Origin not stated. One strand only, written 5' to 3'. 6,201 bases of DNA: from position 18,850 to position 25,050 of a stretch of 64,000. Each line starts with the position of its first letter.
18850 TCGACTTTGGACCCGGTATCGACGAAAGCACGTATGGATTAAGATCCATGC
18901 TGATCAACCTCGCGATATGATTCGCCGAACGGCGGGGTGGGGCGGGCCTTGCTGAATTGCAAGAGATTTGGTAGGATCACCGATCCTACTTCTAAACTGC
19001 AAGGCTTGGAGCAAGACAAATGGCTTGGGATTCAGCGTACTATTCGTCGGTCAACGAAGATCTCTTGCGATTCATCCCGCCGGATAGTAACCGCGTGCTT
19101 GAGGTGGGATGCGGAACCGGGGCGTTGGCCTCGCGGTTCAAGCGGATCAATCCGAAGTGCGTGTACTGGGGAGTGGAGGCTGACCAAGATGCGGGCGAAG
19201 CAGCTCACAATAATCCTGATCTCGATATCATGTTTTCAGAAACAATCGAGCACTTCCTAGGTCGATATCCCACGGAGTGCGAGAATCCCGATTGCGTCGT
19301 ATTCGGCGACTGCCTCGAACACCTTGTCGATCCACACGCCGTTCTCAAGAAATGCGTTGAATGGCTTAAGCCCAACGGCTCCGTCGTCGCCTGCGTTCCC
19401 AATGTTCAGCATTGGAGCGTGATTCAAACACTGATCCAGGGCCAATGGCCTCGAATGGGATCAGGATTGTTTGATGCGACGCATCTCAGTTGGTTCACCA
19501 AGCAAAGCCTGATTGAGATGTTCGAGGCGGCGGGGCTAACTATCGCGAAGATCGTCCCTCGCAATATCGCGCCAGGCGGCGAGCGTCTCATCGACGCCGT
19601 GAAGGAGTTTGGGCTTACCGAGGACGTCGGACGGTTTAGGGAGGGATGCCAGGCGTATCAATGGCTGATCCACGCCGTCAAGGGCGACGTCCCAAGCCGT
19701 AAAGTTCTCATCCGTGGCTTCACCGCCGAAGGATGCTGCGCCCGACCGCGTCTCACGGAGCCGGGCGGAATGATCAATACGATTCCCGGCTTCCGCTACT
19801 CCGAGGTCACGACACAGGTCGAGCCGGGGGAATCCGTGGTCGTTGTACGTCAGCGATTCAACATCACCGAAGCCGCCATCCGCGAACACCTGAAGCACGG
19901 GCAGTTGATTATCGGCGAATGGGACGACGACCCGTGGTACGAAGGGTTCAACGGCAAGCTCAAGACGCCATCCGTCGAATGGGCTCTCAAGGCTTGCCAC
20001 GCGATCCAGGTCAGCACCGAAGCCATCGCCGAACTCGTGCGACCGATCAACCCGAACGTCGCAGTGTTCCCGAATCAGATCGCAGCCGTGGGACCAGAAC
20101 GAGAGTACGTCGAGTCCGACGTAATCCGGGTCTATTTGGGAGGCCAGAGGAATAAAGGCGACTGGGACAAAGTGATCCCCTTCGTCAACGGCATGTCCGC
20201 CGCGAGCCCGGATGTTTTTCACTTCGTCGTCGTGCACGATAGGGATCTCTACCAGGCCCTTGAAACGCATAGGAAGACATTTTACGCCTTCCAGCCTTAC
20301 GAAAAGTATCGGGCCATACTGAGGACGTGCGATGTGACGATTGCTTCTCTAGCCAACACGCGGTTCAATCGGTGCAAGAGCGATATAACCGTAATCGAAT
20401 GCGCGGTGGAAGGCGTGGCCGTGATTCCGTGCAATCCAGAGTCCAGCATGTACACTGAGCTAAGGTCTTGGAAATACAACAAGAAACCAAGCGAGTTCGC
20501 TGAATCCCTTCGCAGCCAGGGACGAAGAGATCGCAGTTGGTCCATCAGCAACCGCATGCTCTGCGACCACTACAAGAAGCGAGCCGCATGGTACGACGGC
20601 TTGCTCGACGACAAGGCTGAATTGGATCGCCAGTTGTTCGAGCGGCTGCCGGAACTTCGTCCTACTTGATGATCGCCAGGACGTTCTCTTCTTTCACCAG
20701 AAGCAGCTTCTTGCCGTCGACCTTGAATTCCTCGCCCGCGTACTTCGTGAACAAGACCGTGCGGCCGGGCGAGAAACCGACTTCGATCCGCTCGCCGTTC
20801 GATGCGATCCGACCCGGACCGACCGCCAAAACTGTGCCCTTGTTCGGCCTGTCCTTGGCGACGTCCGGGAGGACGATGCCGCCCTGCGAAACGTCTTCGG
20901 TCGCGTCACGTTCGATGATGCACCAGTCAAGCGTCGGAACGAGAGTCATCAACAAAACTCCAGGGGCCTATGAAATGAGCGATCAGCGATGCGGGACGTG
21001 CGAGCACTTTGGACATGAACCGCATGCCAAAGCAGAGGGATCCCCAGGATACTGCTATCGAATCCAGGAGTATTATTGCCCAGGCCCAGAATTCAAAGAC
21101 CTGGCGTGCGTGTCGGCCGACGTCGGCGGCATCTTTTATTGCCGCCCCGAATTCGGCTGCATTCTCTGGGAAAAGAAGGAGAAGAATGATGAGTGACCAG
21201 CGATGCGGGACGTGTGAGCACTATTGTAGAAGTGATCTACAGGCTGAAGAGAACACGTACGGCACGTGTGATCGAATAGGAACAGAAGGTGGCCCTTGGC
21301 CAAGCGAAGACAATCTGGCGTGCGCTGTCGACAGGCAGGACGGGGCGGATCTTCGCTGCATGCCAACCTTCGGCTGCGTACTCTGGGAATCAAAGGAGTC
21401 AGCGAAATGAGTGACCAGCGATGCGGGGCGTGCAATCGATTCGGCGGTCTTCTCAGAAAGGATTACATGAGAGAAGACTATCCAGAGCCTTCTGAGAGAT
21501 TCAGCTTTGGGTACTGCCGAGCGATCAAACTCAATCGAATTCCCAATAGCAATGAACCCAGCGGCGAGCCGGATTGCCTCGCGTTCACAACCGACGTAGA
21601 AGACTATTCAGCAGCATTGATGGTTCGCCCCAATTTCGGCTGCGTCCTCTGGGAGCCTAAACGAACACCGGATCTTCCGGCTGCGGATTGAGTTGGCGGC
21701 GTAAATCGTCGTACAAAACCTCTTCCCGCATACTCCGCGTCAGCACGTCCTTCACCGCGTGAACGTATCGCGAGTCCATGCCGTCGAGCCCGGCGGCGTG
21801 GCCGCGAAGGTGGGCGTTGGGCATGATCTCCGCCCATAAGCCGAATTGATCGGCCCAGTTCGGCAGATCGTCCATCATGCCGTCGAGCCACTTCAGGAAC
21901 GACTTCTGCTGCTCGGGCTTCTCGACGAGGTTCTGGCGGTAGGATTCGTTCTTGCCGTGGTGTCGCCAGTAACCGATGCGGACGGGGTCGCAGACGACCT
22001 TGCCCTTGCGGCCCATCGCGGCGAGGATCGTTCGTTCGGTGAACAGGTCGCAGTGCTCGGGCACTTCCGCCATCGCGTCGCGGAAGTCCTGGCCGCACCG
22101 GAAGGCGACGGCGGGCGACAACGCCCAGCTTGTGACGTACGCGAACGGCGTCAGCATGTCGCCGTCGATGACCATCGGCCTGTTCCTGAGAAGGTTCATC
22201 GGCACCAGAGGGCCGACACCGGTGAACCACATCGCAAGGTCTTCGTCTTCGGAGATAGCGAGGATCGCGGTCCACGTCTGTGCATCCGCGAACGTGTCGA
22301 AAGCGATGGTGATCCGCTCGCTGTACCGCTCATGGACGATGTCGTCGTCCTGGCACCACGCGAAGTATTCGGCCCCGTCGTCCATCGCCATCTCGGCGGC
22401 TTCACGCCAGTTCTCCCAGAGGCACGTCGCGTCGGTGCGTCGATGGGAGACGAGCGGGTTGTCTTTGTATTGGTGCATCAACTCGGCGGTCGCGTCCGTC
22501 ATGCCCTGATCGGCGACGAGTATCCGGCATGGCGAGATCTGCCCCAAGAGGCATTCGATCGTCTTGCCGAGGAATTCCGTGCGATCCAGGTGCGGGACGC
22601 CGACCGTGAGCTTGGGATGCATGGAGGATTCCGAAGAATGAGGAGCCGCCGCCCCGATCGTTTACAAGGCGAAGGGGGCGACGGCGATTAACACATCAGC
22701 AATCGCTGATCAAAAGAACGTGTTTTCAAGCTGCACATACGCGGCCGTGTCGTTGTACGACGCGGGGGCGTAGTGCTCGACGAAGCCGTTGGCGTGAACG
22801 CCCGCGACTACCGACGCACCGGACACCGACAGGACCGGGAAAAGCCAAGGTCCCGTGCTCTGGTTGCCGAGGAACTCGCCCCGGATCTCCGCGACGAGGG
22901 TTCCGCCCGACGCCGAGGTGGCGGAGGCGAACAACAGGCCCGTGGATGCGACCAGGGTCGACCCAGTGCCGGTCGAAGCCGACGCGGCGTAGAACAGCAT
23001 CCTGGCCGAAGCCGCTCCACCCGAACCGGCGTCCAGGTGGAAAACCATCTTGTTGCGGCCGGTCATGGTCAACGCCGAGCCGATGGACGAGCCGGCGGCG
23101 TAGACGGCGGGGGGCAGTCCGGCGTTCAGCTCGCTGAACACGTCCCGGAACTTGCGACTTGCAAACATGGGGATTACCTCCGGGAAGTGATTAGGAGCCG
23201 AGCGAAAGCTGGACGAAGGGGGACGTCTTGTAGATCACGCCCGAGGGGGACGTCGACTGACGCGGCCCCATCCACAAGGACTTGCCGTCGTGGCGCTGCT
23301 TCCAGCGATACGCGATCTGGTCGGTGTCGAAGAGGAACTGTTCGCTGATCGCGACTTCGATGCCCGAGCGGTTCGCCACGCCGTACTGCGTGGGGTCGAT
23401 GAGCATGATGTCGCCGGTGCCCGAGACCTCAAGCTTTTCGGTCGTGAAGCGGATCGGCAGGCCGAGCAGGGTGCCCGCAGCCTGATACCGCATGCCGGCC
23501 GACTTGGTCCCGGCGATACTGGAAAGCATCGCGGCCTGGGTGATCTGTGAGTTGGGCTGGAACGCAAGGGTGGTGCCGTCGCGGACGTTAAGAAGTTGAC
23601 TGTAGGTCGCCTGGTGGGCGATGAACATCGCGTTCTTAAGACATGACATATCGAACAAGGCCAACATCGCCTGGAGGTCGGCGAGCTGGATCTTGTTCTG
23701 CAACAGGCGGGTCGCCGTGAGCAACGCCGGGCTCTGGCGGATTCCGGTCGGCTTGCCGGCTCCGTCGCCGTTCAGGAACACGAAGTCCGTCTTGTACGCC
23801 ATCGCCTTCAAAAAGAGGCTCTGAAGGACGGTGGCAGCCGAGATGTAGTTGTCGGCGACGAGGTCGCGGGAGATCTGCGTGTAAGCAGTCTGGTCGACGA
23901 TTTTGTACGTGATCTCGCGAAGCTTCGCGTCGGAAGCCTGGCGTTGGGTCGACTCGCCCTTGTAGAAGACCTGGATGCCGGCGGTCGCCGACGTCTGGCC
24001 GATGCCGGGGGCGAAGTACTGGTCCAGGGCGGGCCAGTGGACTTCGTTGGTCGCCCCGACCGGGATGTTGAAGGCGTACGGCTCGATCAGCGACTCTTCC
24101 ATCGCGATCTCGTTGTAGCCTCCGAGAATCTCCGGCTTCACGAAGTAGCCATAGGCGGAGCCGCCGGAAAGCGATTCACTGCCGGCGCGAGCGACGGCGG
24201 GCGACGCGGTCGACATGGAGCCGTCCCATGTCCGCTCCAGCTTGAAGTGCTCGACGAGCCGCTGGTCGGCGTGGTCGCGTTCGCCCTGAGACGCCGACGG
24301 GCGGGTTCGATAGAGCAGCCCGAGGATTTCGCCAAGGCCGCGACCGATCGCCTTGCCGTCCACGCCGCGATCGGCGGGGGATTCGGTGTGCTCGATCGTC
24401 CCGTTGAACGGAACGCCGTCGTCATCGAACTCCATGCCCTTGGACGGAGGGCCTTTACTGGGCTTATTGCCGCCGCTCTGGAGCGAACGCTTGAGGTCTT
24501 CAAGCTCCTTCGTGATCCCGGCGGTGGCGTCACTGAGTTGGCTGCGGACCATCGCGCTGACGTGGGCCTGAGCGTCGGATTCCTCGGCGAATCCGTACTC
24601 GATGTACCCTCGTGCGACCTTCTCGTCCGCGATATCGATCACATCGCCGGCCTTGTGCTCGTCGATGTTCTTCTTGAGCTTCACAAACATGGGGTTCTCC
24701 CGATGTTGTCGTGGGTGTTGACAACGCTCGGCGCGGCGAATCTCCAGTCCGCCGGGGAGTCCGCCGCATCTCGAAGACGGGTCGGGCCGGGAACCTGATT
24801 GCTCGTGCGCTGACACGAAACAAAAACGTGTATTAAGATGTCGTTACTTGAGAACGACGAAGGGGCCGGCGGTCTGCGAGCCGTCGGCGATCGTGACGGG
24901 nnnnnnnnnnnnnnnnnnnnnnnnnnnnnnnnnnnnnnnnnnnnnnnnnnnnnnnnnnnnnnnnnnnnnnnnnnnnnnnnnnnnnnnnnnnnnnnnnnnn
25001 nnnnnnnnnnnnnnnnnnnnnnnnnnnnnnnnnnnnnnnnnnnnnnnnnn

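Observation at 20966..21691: Tandem triplication of overlapping small Cys-rich genes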

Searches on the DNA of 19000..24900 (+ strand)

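Call 9: search_dna_similar(query=window:19000-24900:+, collection=phages, mode=distant)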
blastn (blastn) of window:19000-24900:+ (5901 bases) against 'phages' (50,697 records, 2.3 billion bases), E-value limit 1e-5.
No match.
